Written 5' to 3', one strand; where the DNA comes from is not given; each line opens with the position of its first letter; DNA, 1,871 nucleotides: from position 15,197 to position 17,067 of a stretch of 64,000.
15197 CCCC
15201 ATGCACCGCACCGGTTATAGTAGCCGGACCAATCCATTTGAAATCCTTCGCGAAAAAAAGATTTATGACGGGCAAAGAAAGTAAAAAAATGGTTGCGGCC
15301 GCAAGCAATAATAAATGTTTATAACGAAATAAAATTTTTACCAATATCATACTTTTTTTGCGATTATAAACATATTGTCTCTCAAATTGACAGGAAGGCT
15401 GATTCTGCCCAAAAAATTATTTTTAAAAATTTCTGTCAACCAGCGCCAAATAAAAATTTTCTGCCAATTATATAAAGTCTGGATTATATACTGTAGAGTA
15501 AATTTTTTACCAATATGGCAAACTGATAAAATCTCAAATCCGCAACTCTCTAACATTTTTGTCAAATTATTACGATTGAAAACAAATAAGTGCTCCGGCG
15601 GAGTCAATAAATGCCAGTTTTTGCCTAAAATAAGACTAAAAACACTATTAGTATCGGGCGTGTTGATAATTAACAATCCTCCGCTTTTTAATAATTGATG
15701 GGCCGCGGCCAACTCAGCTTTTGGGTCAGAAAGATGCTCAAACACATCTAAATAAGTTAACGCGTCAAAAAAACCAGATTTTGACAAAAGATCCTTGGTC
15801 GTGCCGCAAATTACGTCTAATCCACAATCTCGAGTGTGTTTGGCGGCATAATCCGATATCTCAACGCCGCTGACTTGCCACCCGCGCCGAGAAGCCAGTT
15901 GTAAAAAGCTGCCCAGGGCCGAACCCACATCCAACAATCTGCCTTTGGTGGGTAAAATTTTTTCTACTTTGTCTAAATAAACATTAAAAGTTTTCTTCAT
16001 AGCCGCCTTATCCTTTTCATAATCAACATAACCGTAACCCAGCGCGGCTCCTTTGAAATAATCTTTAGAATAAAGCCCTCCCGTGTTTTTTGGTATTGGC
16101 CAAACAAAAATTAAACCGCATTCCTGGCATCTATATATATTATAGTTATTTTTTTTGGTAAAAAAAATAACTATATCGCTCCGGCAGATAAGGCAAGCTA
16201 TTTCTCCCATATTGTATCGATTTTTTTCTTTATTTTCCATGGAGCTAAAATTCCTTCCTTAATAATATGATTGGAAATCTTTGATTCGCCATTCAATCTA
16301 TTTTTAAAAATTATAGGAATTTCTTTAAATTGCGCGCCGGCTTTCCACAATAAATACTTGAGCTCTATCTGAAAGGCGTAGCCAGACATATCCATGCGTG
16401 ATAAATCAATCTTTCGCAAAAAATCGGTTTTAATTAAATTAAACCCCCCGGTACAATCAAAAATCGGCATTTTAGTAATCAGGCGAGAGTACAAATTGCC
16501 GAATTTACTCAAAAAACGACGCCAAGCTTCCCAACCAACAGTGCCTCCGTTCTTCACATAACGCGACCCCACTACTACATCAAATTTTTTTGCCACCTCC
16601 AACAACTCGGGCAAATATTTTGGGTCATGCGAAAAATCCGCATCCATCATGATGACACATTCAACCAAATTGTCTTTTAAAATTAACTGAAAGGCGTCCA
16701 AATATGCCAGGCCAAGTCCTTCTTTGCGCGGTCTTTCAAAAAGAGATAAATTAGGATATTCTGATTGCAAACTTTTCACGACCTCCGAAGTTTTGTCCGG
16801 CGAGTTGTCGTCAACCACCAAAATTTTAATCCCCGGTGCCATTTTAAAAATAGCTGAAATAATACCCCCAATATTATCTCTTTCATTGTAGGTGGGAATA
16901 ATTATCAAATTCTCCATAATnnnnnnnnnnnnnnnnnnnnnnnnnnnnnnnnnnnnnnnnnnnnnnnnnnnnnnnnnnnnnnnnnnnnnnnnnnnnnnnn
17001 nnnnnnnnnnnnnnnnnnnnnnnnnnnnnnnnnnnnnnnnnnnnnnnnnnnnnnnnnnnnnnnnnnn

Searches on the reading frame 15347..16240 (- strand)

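Call 57: search_protein_families(library=pfam, proteins=[window:15347-16240:-], max_evalue=0.000001)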
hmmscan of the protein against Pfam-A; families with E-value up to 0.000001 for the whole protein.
window:15347-16240:- (297 aa): 4 families
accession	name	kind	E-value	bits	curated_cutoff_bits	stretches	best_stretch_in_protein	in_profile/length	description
PF13489.12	Methyltransf_23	-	3.3e-26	92.4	27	1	86-239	7-163/164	Methyltransferase domain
PF08241.18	Methyltransf_11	-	5.7e-13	49.8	21.2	1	103-192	1-95/95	Methyltransferase domain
PF08242.18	Methyltransf_12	-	7.8e-09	36.6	30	1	103-190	1-98/98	Methyltransferase domain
PF13649.12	Methyltransf_25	-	1e-07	33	27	1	103-188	2-97/97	Methyltransferase domain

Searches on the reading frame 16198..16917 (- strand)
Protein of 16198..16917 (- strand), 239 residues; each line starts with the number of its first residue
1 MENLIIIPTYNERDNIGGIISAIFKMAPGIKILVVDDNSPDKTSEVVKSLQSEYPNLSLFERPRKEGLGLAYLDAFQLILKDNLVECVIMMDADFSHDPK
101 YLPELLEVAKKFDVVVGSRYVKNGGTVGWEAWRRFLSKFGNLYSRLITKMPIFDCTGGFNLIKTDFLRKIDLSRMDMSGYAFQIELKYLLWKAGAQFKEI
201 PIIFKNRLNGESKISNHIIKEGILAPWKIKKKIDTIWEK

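Call 58: search_protein_families(library=pfam, proteins=[window:16198-16917:-], max_evalue=0.000001)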
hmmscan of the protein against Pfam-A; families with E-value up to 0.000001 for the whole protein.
window:16198-16917:- (239 aa): 2 families
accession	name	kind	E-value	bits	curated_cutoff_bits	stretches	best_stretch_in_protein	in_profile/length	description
PF00535.33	Glycos_transf_2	-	4.5e-30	105.2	23.3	1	5-170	2-167/168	Glycosyl transferase family 2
PF13641.12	Glyco_tranf_2_3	-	1.9e-10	41.6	27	1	5-196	5-200/230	Glycosyltransferase like family 2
